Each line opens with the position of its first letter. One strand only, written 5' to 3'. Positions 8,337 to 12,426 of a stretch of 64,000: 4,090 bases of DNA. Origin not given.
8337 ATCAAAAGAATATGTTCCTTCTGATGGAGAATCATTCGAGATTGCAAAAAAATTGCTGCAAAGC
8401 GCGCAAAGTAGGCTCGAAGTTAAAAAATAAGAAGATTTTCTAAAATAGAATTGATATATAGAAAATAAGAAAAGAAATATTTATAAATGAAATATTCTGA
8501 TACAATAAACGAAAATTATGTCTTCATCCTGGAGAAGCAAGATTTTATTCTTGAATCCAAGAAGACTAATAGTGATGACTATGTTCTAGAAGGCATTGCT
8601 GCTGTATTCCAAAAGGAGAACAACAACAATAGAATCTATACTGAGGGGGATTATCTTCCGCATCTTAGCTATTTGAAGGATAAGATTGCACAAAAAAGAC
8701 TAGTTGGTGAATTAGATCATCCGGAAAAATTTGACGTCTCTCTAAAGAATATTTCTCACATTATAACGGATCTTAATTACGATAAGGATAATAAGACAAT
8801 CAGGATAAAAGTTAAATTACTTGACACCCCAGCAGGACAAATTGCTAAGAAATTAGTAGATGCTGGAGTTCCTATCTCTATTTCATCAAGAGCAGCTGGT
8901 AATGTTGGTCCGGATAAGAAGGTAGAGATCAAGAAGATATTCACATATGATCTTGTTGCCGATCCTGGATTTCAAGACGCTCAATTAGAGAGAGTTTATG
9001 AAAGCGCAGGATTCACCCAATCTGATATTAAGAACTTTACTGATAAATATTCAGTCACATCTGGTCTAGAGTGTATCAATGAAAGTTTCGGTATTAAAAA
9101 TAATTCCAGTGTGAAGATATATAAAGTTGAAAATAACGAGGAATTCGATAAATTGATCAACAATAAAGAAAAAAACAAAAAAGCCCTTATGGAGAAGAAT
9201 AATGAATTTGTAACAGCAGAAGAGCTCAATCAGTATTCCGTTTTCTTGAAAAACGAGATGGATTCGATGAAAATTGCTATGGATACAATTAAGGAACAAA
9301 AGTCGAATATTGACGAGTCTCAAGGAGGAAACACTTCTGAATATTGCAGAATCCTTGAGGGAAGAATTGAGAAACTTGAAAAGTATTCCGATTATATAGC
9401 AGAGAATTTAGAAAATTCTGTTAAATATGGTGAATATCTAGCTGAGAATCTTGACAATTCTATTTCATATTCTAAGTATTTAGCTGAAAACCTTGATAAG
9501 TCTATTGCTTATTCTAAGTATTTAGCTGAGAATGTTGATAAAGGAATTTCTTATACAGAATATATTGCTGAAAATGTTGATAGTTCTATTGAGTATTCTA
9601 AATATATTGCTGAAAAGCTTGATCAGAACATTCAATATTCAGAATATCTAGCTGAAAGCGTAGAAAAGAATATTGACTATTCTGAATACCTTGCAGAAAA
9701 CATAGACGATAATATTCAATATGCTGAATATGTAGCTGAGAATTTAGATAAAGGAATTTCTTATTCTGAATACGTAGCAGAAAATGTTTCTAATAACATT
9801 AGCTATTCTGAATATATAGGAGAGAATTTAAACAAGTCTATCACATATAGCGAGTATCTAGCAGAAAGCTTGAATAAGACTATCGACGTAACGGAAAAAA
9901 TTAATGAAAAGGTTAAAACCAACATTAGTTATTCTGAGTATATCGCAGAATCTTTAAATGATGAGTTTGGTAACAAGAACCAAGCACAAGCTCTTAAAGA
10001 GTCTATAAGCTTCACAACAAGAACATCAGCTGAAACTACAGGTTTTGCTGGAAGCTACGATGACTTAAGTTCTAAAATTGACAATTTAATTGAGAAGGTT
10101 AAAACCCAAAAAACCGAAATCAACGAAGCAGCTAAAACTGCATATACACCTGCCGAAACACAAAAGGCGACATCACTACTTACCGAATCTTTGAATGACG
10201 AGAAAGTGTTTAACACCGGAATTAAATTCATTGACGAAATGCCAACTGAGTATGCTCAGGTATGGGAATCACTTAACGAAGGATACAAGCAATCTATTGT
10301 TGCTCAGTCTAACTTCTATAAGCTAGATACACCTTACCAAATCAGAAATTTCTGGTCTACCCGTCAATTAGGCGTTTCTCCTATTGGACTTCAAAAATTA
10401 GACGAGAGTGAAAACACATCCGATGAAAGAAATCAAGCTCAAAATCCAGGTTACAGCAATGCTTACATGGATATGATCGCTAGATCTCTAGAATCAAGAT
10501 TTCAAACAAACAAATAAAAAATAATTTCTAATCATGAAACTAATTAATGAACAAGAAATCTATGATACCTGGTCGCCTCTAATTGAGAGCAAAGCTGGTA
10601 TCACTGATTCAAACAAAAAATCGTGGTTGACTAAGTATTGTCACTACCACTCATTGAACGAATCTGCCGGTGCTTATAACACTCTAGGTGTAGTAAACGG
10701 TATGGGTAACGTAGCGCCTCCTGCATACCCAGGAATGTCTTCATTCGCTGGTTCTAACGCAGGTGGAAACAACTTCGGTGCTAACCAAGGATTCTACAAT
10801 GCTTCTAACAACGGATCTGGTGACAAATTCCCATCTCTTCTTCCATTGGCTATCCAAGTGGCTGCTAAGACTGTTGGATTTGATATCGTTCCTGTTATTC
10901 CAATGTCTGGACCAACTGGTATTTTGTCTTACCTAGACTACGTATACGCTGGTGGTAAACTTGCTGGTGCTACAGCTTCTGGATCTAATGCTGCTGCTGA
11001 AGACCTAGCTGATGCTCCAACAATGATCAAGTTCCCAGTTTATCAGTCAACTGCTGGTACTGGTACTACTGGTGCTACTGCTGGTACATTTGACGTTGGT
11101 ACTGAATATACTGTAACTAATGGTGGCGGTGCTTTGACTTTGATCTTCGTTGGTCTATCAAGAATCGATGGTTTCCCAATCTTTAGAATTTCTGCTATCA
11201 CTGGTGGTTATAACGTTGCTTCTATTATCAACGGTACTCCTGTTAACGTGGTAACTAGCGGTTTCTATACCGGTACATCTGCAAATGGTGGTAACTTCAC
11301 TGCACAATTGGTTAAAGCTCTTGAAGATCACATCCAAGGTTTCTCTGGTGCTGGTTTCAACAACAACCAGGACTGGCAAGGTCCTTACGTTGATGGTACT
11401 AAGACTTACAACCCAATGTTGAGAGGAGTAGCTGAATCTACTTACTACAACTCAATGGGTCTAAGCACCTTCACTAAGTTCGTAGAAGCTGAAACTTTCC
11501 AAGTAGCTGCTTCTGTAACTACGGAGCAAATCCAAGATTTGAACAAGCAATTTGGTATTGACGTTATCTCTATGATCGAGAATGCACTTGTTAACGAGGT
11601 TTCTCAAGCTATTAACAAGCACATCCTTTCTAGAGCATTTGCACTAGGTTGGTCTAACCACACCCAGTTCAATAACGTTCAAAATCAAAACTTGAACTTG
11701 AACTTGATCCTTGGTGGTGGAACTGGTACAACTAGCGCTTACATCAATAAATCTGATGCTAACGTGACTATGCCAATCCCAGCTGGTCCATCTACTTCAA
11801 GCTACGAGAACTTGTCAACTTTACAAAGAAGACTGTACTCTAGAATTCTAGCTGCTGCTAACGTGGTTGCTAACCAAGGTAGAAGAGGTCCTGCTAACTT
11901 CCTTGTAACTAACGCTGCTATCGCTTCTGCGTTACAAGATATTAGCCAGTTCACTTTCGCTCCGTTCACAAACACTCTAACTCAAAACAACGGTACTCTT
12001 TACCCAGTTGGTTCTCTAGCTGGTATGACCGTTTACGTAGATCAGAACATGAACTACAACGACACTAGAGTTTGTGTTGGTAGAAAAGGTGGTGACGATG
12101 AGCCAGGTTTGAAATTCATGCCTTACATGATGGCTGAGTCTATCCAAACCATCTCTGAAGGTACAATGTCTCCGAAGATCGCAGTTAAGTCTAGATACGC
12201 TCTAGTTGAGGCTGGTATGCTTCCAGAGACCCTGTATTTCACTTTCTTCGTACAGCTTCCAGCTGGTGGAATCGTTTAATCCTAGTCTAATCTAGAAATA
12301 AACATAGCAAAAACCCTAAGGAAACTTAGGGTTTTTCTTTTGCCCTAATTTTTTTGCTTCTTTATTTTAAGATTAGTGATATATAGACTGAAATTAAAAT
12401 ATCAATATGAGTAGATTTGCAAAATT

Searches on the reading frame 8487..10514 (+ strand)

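Call 12: search_protein_families(library=phrogs, proteins=[window:8487-10514:+], max_evalue=0.001)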
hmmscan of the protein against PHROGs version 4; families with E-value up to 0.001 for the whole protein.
window:8487-10514:+ (676 aa): 3 families
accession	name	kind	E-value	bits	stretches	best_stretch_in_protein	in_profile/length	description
phrog_207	-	head and packaging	1.8e-35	123.9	1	19-240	27-229/519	head maturation protease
phrog_3014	-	head and packaging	8.6e-09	36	1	30-229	25-249/266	head maturation protease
phrog_11447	-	unknown function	0.00021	22.1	0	186-232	3-47/58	-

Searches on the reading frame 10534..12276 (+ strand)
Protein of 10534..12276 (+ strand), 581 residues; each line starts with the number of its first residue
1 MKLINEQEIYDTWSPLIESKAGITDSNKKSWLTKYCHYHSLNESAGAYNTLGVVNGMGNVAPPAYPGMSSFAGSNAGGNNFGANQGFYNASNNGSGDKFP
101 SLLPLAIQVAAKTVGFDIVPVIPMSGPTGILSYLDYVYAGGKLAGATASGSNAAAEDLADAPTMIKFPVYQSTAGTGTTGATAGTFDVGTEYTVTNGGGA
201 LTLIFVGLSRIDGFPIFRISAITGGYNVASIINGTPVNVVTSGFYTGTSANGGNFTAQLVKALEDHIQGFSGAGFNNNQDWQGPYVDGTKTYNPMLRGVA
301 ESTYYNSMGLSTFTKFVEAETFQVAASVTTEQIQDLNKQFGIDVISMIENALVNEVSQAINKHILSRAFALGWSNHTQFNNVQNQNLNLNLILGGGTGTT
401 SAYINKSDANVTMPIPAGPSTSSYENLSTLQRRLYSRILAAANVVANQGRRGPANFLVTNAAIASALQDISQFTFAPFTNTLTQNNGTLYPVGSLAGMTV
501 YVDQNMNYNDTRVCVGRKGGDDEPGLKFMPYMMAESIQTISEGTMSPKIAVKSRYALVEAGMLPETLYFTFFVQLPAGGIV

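Call 13: search_protein_families(library=phrogs, proteins=[window:10534-12276:+], max_evalue=0.001)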
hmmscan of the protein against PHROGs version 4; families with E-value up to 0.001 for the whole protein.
window:10534-12276:+ (581 aa): 2 families
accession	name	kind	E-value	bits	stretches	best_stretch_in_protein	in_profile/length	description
phrog_28442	-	unknown function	3.2e-78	264.5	1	26-578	35-599/604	-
phrog_138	-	head and packaging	3.2e-35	123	2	427-559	277-407/444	major head protein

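Call 19: search_dna_similar(query=window:10534-12276:+, collection=phages, mode=protein, max_rows=25)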
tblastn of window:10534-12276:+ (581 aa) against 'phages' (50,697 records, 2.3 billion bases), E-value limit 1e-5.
Records with a match: 471; places in all: 471; records where one place covers at least 80% of the query: 28.
Best place of each record, by identity: <60% 471.
By first word of the organism name: Synechococcus 337; Cyanophage 49; Stenotrophomonas 20; Prevotella 15; Sinorhizobium 8; uncultured 6; Prochlorococcus 6; Tenacibaculum 5; Methylophilales 4; Pelagibacter 3; and 14 more.
By host as written in the record: - 178; Synechococcus 99; Synechococcus sp. 30; Synechococcus sp. WH7803 25; Synechococcus sp. WH8102 17; Prevotella sp. 15; Stenotrophomonas maltophilia 13; Synechococcus sp. WH 7803 10; and 41 more.
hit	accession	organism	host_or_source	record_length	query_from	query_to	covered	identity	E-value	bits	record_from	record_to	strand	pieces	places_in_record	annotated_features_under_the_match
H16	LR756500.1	uncultured phage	metagenomic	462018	1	577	99%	43.5%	1e-127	418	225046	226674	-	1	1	record has no annotation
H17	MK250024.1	Prevotella phage Lak-B5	Prevotella sp.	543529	5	575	88%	42.1%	1e-90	410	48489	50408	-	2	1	record has no annotation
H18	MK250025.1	Prevotella phage Lak-B6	Prevotella sp.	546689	5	575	88%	42.1%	1e-90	410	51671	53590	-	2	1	record has no annotation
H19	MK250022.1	Prevotella phage Lak-B3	Prevotella sp.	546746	5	575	88%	42.1%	1e-90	410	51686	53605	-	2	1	record has no annotation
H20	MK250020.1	Prevotella phage Lak-B1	Prevotella sp.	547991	5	575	88%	42.1%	1e-90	410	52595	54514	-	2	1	record has no annotation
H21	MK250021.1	Prevotella phage Lak-B2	Prevotella sp.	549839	5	575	88%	42.1%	1e-90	410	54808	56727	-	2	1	record has no annotation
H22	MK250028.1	Prevotella phage Lak-B9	Prevotella sp.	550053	5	575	88%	42.1%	1e-90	410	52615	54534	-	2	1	record has no annotation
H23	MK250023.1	Prevotella phage Lak-B4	Prevotella sp.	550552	5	575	88%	42.1%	1e-90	410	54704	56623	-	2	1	record has no annotation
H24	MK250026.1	Prevotella phage Lak-B7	Prevotella sp.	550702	5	575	88%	42.1%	1e-90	410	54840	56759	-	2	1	record has no annotation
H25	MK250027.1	Prevotella phage Lak-B8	Prevotella sp.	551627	5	575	88%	42.1%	1e-90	410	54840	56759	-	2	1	record has no annotation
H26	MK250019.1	Prevotella phage Lak-A2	Prevotella sp.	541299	5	575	98%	37.7%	1e-111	372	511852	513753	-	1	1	record has no annotation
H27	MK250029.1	Prevotella phage Lak-C1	Prevotella sp.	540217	5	575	98%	37.6%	4e-110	368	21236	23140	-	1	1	record has no annotation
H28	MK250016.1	Prevotella phage Lak-A1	Prevotella sp.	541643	5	575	98%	37.6%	5e-109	365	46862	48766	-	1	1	record has no annotation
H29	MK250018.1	Prevotella phage Lak-A1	Prevotella sp.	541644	5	575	98%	37.6%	5e-109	365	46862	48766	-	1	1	record has no annotation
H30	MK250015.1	Prevotella phage Lak-A1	Prevotella sp.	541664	5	575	98%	37.6%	5e-109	365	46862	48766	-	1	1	record has no annotation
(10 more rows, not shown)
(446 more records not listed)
